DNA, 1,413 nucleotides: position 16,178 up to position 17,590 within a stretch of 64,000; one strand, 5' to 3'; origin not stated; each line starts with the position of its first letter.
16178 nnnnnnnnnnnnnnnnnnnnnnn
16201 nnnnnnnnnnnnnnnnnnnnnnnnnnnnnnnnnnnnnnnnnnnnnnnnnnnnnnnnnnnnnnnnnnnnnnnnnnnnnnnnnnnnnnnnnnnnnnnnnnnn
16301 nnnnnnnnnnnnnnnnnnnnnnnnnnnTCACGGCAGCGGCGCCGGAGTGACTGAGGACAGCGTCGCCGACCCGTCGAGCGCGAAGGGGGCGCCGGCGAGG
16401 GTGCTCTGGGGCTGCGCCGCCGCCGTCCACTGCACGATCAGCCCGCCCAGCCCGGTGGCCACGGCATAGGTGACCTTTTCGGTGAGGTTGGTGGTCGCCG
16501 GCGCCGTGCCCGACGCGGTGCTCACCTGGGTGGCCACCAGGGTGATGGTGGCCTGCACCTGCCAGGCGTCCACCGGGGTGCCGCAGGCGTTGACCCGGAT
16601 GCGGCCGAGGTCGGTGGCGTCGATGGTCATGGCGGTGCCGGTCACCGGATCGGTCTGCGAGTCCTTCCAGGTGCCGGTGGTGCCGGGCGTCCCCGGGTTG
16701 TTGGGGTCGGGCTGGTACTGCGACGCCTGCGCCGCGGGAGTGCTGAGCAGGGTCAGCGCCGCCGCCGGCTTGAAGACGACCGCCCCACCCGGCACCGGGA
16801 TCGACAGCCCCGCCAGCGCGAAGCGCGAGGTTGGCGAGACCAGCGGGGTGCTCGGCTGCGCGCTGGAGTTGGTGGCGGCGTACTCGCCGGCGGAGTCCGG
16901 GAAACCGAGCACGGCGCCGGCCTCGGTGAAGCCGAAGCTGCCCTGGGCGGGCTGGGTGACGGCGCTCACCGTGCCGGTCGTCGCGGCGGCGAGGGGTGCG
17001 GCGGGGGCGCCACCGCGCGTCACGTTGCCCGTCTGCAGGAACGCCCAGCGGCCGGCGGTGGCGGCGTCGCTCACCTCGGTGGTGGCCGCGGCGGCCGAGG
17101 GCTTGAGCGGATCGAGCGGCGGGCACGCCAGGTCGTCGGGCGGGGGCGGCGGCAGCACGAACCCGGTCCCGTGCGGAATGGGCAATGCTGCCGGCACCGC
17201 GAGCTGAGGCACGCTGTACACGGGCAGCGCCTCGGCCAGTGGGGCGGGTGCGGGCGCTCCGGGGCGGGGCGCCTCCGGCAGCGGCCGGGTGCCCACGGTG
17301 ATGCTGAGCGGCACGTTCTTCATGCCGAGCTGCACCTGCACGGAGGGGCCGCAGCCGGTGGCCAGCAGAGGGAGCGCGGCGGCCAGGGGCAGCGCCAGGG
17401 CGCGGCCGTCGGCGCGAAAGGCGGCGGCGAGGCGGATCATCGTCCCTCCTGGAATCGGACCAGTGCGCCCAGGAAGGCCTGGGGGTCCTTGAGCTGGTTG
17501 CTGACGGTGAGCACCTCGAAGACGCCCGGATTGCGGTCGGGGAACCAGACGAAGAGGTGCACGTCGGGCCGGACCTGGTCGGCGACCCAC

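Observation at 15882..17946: Three consecutive orphan lipoprotein genes coupled to the transglutaminase and CocE/NonD genes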

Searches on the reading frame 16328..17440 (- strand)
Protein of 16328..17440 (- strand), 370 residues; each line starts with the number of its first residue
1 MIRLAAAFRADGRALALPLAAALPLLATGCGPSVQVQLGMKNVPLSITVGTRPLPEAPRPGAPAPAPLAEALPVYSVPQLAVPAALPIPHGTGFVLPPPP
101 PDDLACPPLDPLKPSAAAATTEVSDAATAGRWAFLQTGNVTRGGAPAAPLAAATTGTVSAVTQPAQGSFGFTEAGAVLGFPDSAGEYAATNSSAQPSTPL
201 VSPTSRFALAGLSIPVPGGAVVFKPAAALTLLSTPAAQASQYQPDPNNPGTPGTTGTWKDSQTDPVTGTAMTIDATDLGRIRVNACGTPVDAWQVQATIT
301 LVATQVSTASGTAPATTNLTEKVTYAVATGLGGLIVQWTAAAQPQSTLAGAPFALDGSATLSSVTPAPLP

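Call 4: search_protein_families(library=pfam, proteins=[window:16328-17440:-], max_evalue=1)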
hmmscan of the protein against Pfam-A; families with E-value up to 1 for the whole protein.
window:16328-17440:- (370 aa): 0 families

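Call 5: search_protein_families(library=ncbifam, proteins=[window:16328-17440:-], max_evalue=1)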
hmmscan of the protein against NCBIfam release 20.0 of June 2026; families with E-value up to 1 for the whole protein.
window:16328-17440:- (370 aa): 0 families

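Call 8: find_homologous_proteins(query=window:16328-17440:-)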
Query window:16328-17440:- (370 aa): 22 proteins with E <= 0.001 among 8000 candidates.
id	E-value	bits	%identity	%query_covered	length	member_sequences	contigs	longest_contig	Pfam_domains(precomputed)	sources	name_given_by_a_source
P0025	9.4e-225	764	100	100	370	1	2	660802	-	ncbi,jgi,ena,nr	ncbi:MAG TPA: hypothetical protein VN193_14635 [Candidatus Angelobacter sp.]|jgi:hypothetical protei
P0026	6.6e-154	531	72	100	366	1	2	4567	-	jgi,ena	jgi:hypothetical protein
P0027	7.7e-154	531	74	96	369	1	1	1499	-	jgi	jgi:hypothetical protein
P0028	5.6e-146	505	71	99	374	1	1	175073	-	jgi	jgi:hypothetical protein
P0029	4.4e-143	495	68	100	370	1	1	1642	-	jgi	-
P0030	9.5e-129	448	66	92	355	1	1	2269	-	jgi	jgi:hypothetical protein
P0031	6.3e-123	429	69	86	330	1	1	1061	-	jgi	jgi:hypothetical protein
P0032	2.3e-90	322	50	93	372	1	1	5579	-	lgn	-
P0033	4.7e-90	321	50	94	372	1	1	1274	-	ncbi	-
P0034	1.4e-89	319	50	94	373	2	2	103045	-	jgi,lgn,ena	-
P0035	1.0e-88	316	53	93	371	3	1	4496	-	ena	-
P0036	1.3e-83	300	49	93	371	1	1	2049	-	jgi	-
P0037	2.7e-83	299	69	58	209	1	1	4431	-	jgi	jgi:hypothetical protein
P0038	1.0e-82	297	51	94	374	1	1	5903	-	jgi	jgi:hypothetical protein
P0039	4.3e-82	295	51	89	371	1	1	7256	-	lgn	-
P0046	2.2e-4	39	28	85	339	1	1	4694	-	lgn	-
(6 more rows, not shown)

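Call 21: find_encoding_contigs(protein=P0046, flank=10000, max_places=2)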
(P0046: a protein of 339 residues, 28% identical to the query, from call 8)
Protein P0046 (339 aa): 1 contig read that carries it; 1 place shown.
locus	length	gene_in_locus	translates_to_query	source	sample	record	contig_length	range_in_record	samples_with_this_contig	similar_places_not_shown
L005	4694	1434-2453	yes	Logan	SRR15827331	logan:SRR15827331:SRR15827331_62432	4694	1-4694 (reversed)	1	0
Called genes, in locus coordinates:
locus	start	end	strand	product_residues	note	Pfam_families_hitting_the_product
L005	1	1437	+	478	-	?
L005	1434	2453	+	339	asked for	-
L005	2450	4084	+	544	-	PF00496:SBP_bac_5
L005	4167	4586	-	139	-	-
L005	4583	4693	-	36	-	?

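Call 22: search_protein_families(library=pfam, proteins=[L005:1-1437:+, L005:2450-4084:+, L005:4167-4586:-], max_evalue=0.01)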
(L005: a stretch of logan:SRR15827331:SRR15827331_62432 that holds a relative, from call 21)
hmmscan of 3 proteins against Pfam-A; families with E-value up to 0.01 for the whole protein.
L005:1-1437:+ (478 aa): 1 family
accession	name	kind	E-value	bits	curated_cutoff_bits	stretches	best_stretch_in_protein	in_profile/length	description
PF01841.26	Transglut_core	-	0.0034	18.1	23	1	1-43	69-105/108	Transglutaminase-like superfamily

L005:2450-4084:+ (544 aa): 1 family
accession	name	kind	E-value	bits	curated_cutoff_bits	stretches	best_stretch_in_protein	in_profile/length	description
PF00496.27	SBP_bac_5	-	3.6e-52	178.1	32.4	1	78-457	1-365/368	Bacterial extracellular solute-binding proteins, family 5 Middle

L005:4167-4586:- (139 aa): 0 families

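Call 24: search_solved_structures(query=A2, max_evalue=10)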
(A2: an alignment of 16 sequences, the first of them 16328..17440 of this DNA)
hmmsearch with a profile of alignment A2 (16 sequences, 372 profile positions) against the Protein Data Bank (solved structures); distinct sequences matched with E-value up to 10: 1.
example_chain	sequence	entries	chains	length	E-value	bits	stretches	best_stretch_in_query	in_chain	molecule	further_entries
1gxe_A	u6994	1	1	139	0.31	13.4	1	108-178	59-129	MYOSIN BINDING PROTEIN C, CARDIAC-TYPE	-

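Call 33: find_related_loci(query=A2, collection=genome_contigs, flank=10000)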
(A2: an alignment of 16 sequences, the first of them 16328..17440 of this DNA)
Query A2 (370 aa) in genome_contigs; peptide patterns used: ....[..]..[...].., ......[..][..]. (x = any residue, [..] = any of these).
14 stretches matched a pattern; 2 encode a relative of the query (tblastn E <= 1e-3); 2 distinct loci.
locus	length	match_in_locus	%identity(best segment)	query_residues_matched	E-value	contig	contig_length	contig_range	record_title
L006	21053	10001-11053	50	19-366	6e-97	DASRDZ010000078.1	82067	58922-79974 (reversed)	MAG TPA_asm: Candidatus Dormiibacterota bacterium isolate SMAG_U9993 k141_298104, whole genome shotgun sequence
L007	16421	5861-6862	41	28-366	8e-61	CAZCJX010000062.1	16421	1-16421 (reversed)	MAG TPA_asm: uncultured Actinomycetes bacterium isolate SRP272529_co2_40 genome assembly, contig: NODE_6068_length_16421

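Call 38: predict_structure(alignment_id=A5)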
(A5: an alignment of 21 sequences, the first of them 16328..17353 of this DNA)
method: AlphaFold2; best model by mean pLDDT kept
length: 341 residues; sequences in the alignment: 21
mean_pLDDT: 78.0   pTM: 0.71
mean pLDDT of the five models: 78.0, 77.3, 76.9, 76.1, 75.9
residues with pLDDT >= 90: 192; 70-90: 44; 50-70: 18; < 50: 87
segments of 3 or more residues with pLDDT < 50: 1-73, 210-216, 219-225
pLDDT, mean of each block of 10 residues (from residue 1): 39 38 39 41 37 39 45 68 91 89 96 89 94 92 94 95 72 75 95 96 75 45 62 96 95 94 96 96 94 97 95 95 95 95 83
secondary structure, 60 per line:
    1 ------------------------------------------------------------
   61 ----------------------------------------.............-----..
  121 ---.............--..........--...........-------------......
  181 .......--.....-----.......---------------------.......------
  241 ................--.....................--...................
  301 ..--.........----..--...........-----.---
elements in order: E101-113 E124-136 E139-148 E151-161 E175-187 E190-194 E200-206 E228-234 E241-256 E259-279 E282-299 E305-313 E322-332

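Call 84: fold_search(model_id=the predicted structure, library=pdb)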
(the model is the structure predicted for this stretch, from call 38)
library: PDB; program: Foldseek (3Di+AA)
matches with E <= 10: 283; with E <= 0.001: 0
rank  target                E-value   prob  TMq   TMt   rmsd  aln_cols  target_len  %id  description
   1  3fzx                  3.0e-03  0.98  0.26  0.37  13.7       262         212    8  CRYSTAL STRUCTURE OF A PUTATIVE EXPORTED PROTEIN WITH YMCC-LIKE FOLD (BF2203) FROM BACTEROIDES FRAGILIS NCTC 9343 AT 2.2 (released 2009-02-03)
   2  4fvs_E                1.1e-02  0.91  0.25  0.35  13.9       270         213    8  Crystal structure of a putative lipoprotein (BDI_3050) from Parabacteroides distasonis ATCC 8503 at 2.70 A resolution (released 2012-07-25)
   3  2in5_B                1.5e-02  0.93  0.22  0.34  10.4       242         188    8  Crystal Structure of the hypothetical lipoprotein YmcC from Escherichia coli (K12), Northeast Structural Genomics targ (released 2006-11-07)
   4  2in5_A                2.3e-02  0.96  0.24  0.38  11.4       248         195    9  Crystal Structure of the hypothetical lipoprotein YmcC from Escherichia coli (K12), Northeast Structural Genomics targ (released 2006-11-07)
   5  7n3v_B                4.2e-02  0.80  0.29  0.35  12.2       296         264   10  Crystal structure of Mycobacterium smegmatis LmcA (released 2022-04-13)
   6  7n3v_A                4.4e-02  0.66  0.27  0.33  12.2       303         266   12  Crystal structure of Mycobacterium smegmatis LmcA (released 2022-04-13)
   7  7shw_B                5.9e-02  0.47  0.25  0.30  14.3       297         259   11  Crystal structure of Mycobacterium smegmatis LmcA with xenon (released 2022-04-13)
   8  4kr8_A                7.5e-02  0.08  0.13  0.13  22.2       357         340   10  Salmonella typhi OmpF complex with Daunomycin (released 2014-05-28)
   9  7de8                  1.0e-01  0.10  0.13  0.13  22.7       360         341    9  Crystal Structure of outer membrane protein PorB with G103K mutations from Neisseria meningitidis W135 (released 2021-03-31)
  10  3mha_B                1.3e-01  0.35  0.17  0.28  18.0       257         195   11  Crystal structure of LprG from Mycobacterium tuberculosis bound to PIM (released 2010-09-01)
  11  2vdf                  1.3e-01  0.10  0.12  0.17  21.7       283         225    9  Structure of the OpcA adhesion from Neisseria meningitidis determined by crystallization from the cubic mesophase (released 2007-10-23)
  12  2y2x_A                1.3e-01  0.06  0.10  0.09  21.8       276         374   10  Crystal Structure of Pseudomonas Aeruginosa OpdK with Vanillate (released 2011-12-28)
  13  6ehe                  1.4e-01  0.07  0.10  0.11  24.1       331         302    8  OmpTdeltaL8 (loop L8 deletion mutant of OmpT), an outer membrane protein of Vibrio cholerae (released 2018-04-25)
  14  4kr4_A                1.7e-01  0.20  0.18  0.19  21.6       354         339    8  Salmonella typhi OmpF complex with Ampicillin (released 2014-05-28)
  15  3sys_B                1.8e-01  0.04  0.09  0.08  21.7       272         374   11  Improved crystal structure of Pseudomonas aeruginosa OccK1 (OpdK) (released 2012-02-08)
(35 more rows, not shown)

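Call 110: search_protein_families(library=pfam, alignment_id=A10, max_evalue=1)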
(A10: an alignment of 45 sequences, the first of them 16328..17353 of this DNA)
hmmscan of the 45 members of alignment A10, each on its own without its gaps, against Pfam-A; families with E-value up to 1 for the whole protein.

A. member 1, window:16328-17353:- (341 aa): 0 families

B. families by the number of members that match (of 45 scanned): 11 families
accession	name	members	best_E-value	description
PF17936.7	Big_6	1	0.0047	Bacterial Ig domain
PF17071.10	Capsid_VP7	1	0.024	Outer capsid protein VP7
PF22111.2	MtrC-MtrF_N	1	0.026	Decaheme cytochrome c component MtrC/MtrF N-terminal domain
PF19559.6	DUF6081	1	0.052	Family of unknown function (DUF6081)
PF01883.24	FeS_assembly_P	1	0.058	Iron-sulfur cluster assembly protein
PF23641.1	YmcF-like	1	0.06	YmcF-like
PF19546.4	DUF6070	1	0.21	Family of unknown function (DUF6070)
PF14268.11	YoaP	1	0.29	YoaP-like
PF14990.11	DUF4516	1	0.33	Domain of unknown function (DUF4516)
PF08139.17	LPAM_1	1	0.38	Prokaryotic membrane lipoprotein lipid attachment site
PF12733.13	Cadherin-like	1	0.87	Cadherin-like beta sandwich domain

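Call 112: search_solved_structures(query=A10, max_evalue=10)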
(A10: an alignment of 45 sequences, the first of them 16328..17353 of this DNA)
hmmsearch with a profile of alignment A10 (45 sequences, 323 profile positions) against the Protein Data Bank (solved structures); distinct sequences matched with E-value up to 10: 1.
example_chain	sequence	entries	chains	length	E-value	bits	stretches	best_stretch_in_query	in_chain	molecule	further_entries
8xul_A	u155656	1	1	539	0.99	12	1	12-61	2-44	XCC2207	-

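Call 114: search_protein_families(library=padloc, proteins=[window:16328-17440:-], max_evalue=0.01)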
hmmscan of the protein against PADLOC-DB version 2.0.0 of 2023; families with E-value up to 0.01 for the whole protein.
window:16328-17440:- (370 aa): 0 families
